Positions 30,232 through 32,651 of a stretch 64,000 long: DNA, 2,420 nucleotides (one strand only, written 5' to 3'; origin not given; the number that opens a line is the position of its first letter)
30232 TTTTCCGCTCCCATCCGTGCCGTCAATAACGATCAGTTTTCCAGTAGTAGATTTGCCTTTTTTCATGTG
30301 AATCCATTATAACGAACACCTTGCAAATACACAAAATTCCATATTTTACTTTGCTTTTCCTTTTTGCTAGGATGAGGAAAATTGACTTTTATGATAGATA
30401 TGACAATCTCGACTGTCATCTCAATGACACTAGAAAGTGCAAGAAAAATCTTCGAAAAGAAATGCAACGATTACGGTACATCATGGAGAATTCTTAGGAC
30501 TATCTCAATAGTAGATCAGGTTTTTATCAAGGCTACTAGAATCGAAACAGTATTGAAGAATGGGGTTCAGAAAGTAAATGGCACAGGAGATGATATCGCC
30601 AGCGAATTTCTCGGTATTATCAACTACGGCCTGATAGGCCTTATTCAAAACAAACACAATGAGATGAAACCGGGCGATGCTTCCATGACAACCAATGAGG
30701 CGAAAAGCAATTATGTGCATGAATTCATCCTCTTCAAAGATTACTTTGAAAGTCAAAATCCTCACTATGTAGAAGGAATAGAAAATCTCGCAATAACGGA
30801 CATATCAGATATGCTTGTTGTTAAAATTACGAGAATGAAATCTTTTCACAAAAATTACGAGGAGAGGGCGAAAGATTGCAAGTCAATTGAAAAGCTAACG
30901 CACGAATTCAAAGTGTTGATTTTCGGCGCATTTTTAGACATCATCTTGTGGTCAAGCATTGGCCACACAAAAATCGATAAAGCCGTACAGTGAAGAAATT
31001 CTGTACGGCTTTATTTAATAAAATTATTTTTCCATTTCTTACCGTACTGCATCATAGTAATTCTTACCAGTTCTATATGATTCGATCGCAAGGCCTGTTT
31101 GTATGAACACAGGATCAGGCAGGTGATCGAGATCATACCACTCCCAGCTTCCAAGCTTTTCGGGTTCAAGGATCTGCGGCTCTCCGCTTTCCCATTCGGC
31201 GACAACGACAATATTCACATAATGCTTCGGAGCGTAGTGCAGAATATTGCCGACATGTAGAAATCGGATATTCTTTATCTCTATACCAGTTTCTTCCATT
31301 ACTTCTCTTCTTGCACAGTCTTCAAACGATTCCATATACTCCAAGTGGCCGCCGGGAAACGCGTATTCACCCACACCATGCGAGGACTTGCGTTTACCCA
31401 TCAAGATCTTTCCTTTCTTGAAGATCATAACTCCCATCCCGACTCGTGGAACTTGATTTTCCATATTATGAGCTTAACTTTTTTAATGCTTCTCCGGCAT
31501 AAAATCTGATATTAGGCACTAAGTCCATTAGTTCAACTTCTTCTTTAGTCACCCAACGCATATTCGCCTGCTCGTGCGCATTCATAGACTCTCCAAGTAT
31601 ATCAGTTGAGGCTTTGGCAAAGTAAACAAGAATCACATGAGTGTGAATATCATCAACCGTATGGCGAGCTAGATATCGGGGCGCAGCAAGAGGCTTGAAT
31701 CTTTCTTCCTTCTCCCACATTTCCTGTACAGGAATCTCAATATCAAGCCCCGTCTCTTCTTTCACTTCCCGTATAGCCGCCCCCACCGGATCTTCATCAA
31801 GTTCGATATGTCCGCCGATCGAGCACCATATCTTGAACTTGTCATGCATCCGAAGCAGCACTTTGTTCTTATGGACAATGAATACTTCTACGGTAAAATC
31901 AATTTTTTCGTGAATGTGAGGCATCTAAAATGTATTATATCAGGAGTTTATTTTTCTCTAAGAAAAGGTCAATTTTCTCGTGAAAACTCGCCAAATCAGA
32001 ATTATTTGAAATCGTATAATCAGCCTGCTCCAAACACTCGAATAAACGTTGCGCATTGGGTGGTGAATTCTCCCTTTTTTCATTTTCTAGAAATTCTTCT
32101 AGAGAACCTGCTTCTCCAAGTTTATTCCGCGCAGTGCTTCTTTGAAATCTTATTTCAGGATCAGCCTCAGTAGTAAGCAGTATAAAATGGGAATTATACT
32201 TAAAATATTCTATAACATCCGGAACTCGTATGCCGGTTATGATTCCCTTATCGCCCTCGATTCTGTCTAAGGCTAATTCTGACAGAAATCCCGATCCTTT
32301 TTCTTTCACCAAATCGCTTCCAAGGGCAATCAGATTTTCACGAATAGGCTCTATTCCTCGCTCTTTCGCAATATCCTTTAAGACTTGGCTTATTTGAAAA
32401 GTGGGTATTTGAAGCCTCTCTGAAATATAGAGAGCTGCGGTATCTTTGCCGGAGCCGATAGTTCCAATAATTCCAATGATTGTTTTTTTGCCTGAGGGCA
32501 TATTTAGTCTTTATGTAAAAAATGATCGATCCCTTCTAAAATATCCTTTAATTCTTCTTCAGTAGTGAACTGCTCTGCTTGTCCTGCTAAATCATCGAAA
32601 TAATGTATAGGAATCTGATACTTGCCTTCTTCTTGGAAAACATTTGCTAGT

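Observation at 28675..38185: Clustered thymidylate pathway (dut, tmk, glyA, thyX, folA, dcd) interleaved with NUDIX hydrolases, a small kinase and a PaaX-like regulator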

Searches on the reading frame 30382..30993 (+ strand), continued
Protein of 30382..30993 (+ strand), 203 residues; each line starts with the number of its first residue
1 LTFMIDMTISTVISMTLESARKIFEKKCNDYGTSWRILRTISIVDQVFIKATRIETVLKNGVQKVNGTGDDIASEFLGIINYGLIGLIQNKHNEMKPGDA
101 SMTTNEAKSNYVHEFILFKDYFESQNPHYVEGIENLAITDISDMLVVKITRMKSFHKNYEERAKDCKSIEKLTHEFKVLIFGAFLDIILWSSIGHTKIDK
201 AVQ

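Call 69: find_related_loci(query=A1, collection=viral_contigs, flank=6000)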
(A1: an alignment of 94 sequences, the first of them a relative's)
Query A1 (189 aa) in viral_contigs; peptide patterns used: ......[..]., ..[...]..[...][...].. (x = any residue, [..] = any of these).
18 stretches matched a pattern; 4 encode a relative of the query (tblastn E <= 1e-3); 4 distinct loci.
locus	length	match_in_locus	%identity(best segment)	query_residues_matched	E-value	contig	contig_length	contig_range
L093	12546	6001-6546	36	2-144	6e-25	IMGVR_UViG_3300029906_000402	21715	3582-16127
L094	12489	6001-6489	36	2-139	8e-25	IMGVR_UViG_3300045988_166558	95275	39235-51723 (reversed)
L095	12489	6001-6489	36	2-139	7e-25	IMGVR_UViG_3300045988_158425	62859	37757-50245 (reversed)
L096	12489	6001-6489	36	2-139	1e-24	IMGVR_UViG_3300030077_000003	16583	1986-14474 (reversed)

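Call 77: find_encoding_contigs(protein=P0126, flank=8000, max_places=2)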
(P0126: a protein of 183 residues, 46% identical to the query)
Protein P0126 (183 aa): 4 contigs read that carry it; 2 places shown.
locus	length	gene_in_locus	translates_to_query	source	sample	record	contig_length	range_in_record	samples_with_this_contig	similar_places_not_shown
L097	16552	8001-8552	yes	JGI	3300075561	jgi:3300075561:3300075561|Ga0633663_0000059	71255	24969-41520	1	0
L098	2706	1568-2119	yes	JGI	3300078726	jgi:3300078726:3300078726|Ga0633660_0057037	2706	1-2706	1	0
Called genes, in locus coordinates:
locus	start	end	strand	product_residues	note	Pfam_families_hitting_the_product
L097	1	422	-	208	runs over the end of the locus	PF00702:Hydrolase, PF12710:HAD (weak), PF13419:HAD_2, PF13242:Hydrolase_like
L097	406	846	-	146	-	PF00293:NUDIX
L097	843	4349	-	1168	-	PF00133:tRNA-synt_1, PF09334:tRNA-synt_1g (weak), PF00300:His_Phos_1, PF00133:tRNA-synt_1, PF09334:tRNA-synt_1g, PF08264:Anticodon_1, PF19302:DUF5915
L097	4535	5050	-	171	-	PF13238:AAA_18 (weak)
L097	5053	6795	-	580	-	PF03485:Arg_tRNA_synt_N, PF00750:tRNA-synt_1d, PF05746:DALR_1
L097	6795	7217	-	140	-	PF00692:dUTPase, PF22769:DCD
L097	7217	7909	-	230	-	PF01712:dNK, PF02223:Thymidylate_kin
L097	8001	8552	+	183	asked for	PF07659:DUF1599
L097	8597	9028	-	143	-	PF00173:Cyt-b5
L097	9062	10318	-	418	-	PF00464:SHMT, PF00155:Aminotran_1_2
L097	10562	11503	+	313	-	PF00303:Thymidylat_synt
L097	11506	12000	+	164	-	PF00186:DHFR_1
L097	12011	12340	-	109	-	PF12643:MazG-like (faint)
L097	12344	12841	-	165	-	PF00383:dCMP_cyt_deam_1, PF14437:MafB19-deam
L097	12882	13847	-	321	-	PF00089:Trypsin, PF10459:Peptidase_S46 (faint), PF13365:Trypsin_2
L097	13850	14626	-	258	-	PF00730:HhH-GPD, PF00633:HHH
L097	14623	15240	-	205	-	PF02517:Rce1-like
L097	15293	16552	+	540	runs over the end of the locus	PF00756:Esterase (faint), PF12146:Hydrolase_4 (weak), PF00326:Peptidase_S9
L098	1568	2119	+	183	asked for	PF07659:DUF1599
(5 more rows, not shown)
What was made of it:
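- Closest known: thyA-folA operons and thyA/thyX non-orthologous displacement. Same: The relative L097 carries thyA-folA at the position of thyX (call 77).
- A close relative has ordinary thyA at the same position, with DUF1599 retained (call 77).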

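Call 78: find_encoding_contigs(protein=P0161, flank=8000, max_places=1)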
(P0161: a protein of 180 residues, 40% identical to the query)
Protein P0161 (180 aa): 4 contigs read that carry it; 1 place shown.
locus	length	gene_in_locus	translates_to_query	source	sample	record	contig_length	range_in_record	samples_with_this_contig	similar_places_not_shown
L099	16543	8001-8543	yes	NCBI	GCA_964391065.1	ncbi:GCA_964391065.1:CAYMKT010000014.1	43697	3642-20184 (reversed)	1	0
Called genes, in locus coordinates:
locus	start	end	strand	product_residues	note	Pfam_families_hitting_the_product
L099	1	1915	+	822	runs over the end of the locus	PF13620:CarboxypepD_reg (weak), PF00593:TonB_dep_Rec_b-barrel, PF14905:OMP_b-brl_3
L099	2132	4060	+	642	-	PF20695:UbiD_N, PF01977:UbiD, PF20696:UbiD_C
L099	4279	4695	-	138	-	PF00334:NDK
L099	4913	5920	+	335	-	PF01368:DHH, PF02272:DHHA1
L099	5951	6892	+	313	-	PF00254:FKBP_C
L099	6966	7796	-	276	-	PF00809:Pterin_bind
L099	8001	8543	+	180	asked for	PF07659:DUF1599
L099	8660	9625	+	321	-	PF00070:Pyr_redox (faint), PF01266:DAO (faint), PF01946:Thi4 (faint), PF03486:HI0933_like (faint), PF07992:Pyr_redox_2, PF12831:FAD_oxidored (faint), PF13434:Lys_Orn_oxgnase (faint), PF13738:Pyr_redox_3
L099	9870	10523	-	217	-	PF04055:Radical_SAM (weak)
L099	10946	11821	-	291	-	PF00763:THF_DHG_CYH, PF02882:THF_DHG_CYH_C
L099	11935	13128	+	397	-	PF00155:Aminotran_1_2, PF01041:DegT_DnrJ_EryC1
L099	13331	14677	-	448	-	PF00929:RNase_T, PF21762:DEDDh_C (faint), PF01541:GIY-YIG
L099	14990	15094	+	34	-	-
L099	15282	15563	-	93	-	-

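Call 83: search_protein_families(library=padloc, proteins=[P0124], max_evalue=0.001)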
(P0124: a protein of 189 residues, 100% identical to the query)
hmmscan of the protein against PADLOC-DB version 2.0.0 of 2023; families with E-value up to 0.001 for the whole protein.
P0124 (189 aa): 0 families

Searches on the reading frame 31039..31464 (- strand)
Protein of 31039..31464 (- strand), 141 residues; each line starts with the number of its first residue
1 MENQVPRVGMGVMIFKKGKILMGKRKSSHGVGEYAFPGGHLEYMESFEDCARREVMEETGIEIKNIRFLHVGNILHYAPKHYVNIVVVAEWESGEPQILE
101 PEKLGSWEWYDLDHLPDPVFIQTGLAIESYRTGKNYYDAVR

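Call 3: search_protein_families(library=pfam, proteins=[window:31039-31464:-], max_evalue=0.01)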
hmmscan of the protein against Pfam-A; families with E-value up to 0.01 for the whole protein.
window:31039-31464:- (141 aa): 2 families
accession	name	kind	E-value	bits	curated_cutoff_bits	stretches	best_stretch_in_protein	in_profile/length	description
PF00293.34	NUDIX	-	1.3e-21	77.4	21.1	1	6-116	2-120/134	NUDIX domain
PF14815.12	NUDIX_4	-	7.3e-06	26.2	35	1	13-116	4-99/113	NUDIX domain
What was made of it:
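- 31039..31464 (-): NUDIX hydrolase 2 (intact Nudix box). PF00293 E 1e-21 (call 3).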

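Call 55: search_protein_families(library=ncbifam, proteins=[window:31039-31464:-], max_evalue=0.001)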
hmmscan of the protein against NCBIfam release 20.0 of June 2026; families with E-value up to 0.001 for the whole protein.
window:31039-31464:- (141 aa): 22 families
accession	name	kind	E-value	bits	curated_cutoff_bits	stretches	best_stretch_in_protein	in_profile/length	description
NF001299.0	PRK00241.1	equivalog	2.3e-12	47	158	1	12-116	140-239/263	NAD(+) diphosphatase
NF006530.0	PRK08999.1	equivalog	5e-12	45.5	245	1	7-116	7-113/315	Nudix family hydrolase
TIGR00586.1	mutt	equivalog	4.8e-11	42.8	97.9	1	7-112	6-111/129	8-oxo-dGTP diphosphatase MutT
NF008044.0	PRK10776.1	equivalog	3.5e-09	36.6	148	1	8-97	6-95/130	8-oxo-dGTP diphosphatase MutT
TIGR02705.1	nudix_YtkD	equivalog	2.9e-08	33.4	154.4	1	31-72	44-85/156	RNA deprotection pyrophosphohydrolase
NF001938.0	PRK00714.1-5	equivalog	2.6e-07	30.2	116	1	7-66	13-79/172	RNA pyrophosphohydrolase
NF008736.0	PRK11762.1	equivalog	1.3e-06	28.1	169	1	12-109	53-151/186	ADP compounds hydrolase NudE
NF003791.0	PRK05379.2-3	equivalog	2e-06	27.2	409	1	12-64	207-259/340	bifunctional nicotinamide-nucleotide adenylyltransferase/Nudix hydroxylase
NF003790.0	PRK05379.2-2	equivalog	2e-06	27.1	403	1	7-63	217-273/354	bifunctional nicotinamide mononucleotide adenylyltransferase/ADP-ribose pyrophosphatase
NF003787.0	PRK05379.1-4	equivalog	2.1e-06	27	449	1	8-64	209-265/346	bifunctional nicotinamide-nucleotide adenylyltransferase/Nudix hydroxylase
NF003788.0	PRK05379.1-5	equivalog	2.5e-06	27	354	1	12-63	218-269/351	bifunctional nicotinamide-nucleotide adenylyltransferase/Nudix hydroxylase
NF041652.1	Nud_hyd_Dein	equivalog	2.9e-06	27.6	200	1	10-71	16-82/152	Nudix hydrolase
NF003786.0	PRK05379.1-2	equivalog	8e-06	25.3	397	1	12-63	223-274/354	bifunctional nicotinamide-nucleotide adenylyltransferase/Nudix hydroxylase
NF001937.0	PRK00714.1-4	equivalog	1.1e-05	25.2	139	1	7-72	10-71/161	RNA pyrophosphohydrolase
TIGR00052.1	TIGR00052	subfamily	1.1e-05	25.1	79.55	1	38-68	86-116/188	nudix-type nucleoside diphosphatase, YffH/AdpP family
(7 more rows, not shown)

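Call 67: search_protein_families(library=phrogs, proteins=[window:31039-31464:-], max_evalue=0.001)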
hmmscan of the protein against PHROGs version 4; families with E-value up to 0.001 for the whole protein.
window:31039-31464:- (141 aa): 7 families
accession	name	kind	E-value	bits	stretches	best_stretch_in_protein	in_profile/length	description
phrog_1198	-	other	2.9e-23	83.9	1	7-117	38-152/253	MutT/NUDIX hydrolase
phrog_15528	-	head and packaging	2.3e-10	40.5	1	9-111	523-619/794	portal protein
phrog_1185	-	other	6.5e-09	36.6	1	10-71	151-218/301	nudix hydrolase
phrog_19657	-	other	1.9e-08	35.5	1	32-77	59-105/176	nudix hydrolase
phrog_6216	-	unknown function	9.4e-07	28.9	1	13-120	7-103/545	-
phrog_25541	-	unknown function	1.7e-05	25.4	1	6-116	73-182/210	-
phrog_10313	-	other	0.00016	22.5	1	7-65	11-71/159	nudix hydrolase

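Call 83: search_protein_families(library=padloc, proteins=[window:31039-31464:-], max_evalue=0.001)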
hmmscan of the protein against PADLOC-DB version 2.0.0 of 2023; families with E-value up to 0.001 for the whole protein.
window:31039-31464:- (141 aa): 1 family
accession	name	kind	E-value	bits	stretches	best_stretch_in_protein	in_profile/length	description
PDLC04899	PDC-S07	-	5.2e-14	50.1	1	10-117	11-114/135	-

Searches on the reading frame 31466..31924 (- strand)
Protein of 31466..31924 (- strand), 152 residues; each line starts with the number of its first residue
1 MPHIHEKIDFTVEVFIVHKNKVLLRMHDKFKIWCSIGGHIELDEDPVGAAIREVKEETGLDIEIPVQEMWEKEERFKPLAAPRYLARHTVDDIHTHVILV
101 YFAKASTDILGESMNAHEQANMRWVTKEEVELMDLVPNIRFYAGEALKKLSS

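Call 3: search_protein_families(library=pfam, proteins=[window:31466-31924:-], max_evalue=0.01)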
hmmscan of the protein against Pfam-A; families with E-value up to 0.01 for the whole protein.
window:31466-31924:- (152 aa): 2 families
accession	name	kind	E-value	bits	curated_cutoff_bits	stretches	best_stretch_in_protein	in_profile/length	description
PF00293.34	NUDIX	-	9.5e-15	55.2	21.1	1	18-135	12-123/134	NUDIX domain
PF14815.12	NUDIX_4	-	0.0013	18.9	35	1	32-132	26-100/113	NUDIX domain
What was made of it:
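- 31466..31924 (-): NUDIX hydrolase 3 (intact Nudix box). PF00293 E 1e-14 (call 3).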

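Call 55: search_protein_families(library=ncbifam, proteins=[window:31466-31924:-], max_evalue=0.001)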
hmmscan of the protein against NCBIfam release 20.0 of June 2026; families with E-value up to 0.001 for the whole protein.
window:31466-31924:- (152 aa): 8 families
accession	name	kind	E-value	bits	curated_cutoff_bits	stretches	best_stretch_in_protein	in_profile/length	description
NF006961.0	PRK09438.1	equivalog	1e-10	41.3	103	1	13-129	12-128/151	dihydroneopterin triphosphate diphosphatase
NF041652.1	Nud_hyd_Dein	equivalog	8.6e-08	32.5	200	1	13-144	26-141/152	Nudix hydrolase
NF003787.0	PRK05379.1-4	equivalog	2.8e-06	26.5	449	1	11-133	210-327/346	bifunctional nicotinamide-nucleotide adenylyltransferase/Nudix hydroxylase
NF007834.0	PRK10546.1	equivalog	5.7e-06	26.2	156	0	14-64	9-63/135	pyrimidine (deoxy)nucleoside triphosphate diphosphatase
NF008044.0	PRK10776.1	equivalog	4.3e-05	23.4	148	1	13-64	17-64/130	8-oxo-dGTP diphosphatase MutT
TIGR02705.1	nudix_YtkD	equivalog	0.00018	21.1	154.4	1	14-61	29-75/156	RNA deprotection pyrophosphohydrolase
NF001938.0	PRK00714.1-5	equivalog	0.0002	20.7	116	1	13-66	26-80/172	RNA pyrophosphohydrolase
NF003788.0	PRK05379.1-5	equivalog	0.0003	20.2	354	1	11-133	215-332/351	bifunctional nicotinamide-nucleotide adenylyltransferase/Nudix hydroxylase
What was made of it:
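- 31466..31924 (-): Best NCBIfam match is NudB-like, 41 bits against a cut-off of 103 (call 55).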

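Call 67: search_protein_families(library=phrogs, proteins=[window:31466-31924:-], max_evalue=0.001)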
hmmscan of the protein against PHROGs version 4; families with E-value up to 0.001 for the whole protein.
window:31466-31924:- (152 aa): 7 families
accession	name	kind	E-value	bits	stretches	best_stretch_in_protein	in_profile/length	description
phrog_1198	-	other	1.5e-14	55.4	1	5-133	34-153/253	MutT/NUDIX hydrolase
phrog_15528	-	head and packaging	2.1e-09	37.3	1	10-77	522-591/794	portal protein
phrog_1185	-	other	2.3e-07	31.5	1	37-63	185-211/301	nudix hydrolase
phrog_6216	-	unknown function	2.4e-06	27.6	1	18-88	11-62/545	-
phrog_25541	-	unknown function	4.8e-05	24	1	11-72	76-138/210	-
phrog_19657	-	other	7.9e-05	23.7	1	33-143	61-162/176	nudix hydrolase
phrog_10313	-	other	0.00041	21.1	1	16-61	18-68/159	nudix hydrolase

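Call 83: search_protein_families(library=padloc, proteins=[window:31466-31924:-], max_evalue=0.001)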
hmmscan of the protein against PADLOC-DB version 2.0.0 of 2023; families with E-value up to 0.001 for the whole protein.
window:31466-31924:- (152 aa): 1 family
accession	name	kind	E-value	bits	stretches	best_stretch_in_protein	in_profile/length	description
PDLC04899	PDC-S07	-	2.7e-08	31.6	1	16-137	14-119/135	-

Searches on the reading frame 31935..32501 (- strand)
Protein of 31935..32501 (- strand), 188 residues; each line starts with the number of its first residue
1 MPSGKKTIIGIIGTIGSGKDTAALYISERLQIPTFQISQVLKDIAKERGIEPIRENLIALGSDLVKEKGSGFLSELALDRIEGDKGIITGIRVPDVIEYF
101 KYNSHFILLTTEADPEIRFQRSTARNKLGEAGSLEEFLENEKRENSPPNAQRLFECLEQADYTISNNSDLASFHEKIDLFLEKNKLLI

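Call 3: search_protein_families(library=pfam, proteins=[window:31935-32501:-], max_evalue=0.01)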
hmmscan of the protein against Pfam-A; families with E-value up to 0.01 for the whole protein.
window:31935-32501:- (188 aa): 5 families
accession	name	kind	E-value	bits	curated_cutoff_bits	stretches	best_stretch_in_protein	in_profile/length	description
PF13238.12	AAA_18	-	7.5e-09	36.6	29.4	1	9-127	1-113/128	AAA domain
PF13207.12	AAA_17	-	1.1e-06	29.4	27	1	13-125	2-123/136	AAA domain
PF21448.3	DNMK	-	0.0021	18.1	27.1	1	8-53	2-46/232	Deoxynucleotide monophosphate kinase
PF13189.12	Cytidylate_kin2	-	0.0034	18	28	1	8-80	1-67/176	Cytidylate kinase-like family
PF07966.17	A1_Propeptide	-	0.0034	17.7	20.5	0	123-139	9-25/27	A1 Propeptide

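Call 5: search_protein_families(library=ncbifam, proteins=[window:31935-32501:-], max_evalue=0.01)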
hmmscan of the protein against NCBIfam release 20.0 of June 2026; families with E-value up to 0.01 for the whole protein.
window:31935-32501:- (188 aa): 5 families
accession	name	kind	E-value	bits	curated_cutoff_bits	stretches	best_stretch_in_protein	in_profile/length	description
NF006226.0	PRK08356.1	equivalog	1.1e-15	57.9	189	1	5-183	4-192/195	hypothetical protein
NF041025.1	antiphage_deaminase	equivalog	3.6e-09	36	400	1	8-181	3-206/437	anti-phage dCTP deaminase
TIGR00152.1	TIGR00152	equivalog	2.4e-05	24.3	65.55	1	8-47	1-40/188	dephospho-CoA kinase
TIGR02173.1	cyt_kin_arch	equivalog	0.00011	22.2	102.1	1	8-145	2-130/169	(d)CMP kinase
NF006743.0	PRK09270.1-2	equivalog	0.0037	16.4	227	0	3-31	25-53/217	nucleoside/nucleotide kinase family protein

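Call 67: search_protein_families(library=phrogs, proteins=[window:31935-32501:-], max_evalue=0.001)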
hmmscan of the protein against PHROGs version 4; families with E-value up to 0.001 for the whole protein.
window:31935-32501:- (188 aa): 3 families
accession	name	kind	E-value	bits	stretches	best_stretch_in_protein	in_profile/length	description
phrog_139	-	other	1.8e-14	54.9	1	2-185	79-264/342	deoxynucleoside monophosphate kinase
phrog_1815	-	other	1.7e-05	26.2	0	5-35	2-32/197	guanylate kinase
phrog_10255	-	other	3.7e-05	24.6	1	7-182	2-191/230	kinase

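Call 71: search_solved_structures(query=window:31935-32501:-, max_evalue=0.01)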
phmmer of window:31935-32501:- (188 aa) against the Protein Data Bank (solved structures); distinct sequences matched with E-value up to 0.01: 2.
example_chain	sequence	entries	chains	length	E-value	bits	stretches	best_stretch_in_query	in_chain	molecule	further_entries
3lw7_A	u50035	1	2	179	0.00014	25.1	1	8-177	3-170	Adenylate kinase related protein (AdkA-like)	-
3h0k_A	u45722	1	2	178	0.00015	25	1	8-177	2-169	UPF0200 protein SSO1041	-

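Call 83: search_protein_families(library=padloc, proteins=[window:31935-32501:-], max_evalue=0.001)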
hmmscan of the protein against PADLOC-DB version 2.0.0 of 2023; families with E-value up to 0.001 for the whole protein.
window:31935-32501:- (188 aa): 1 family
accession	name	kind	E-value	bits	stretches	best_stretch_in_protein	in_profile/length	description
PDLC02373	dCTPase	-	3.8e-17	60.4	1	5-181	153-330/630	-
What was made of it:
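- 31935..32501 (-): P-loop NMP/dNMP-kinase-like protein. AAA_18 E 8e-9 (call 3); phrog_139 dNMP kinase E 2e-14 (call 67); kinase domain of the PADLOC dCTPase model E 4e-17 (call 83); SSO1041/AdkA-like in the PDB E 1e-4 (call 71).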
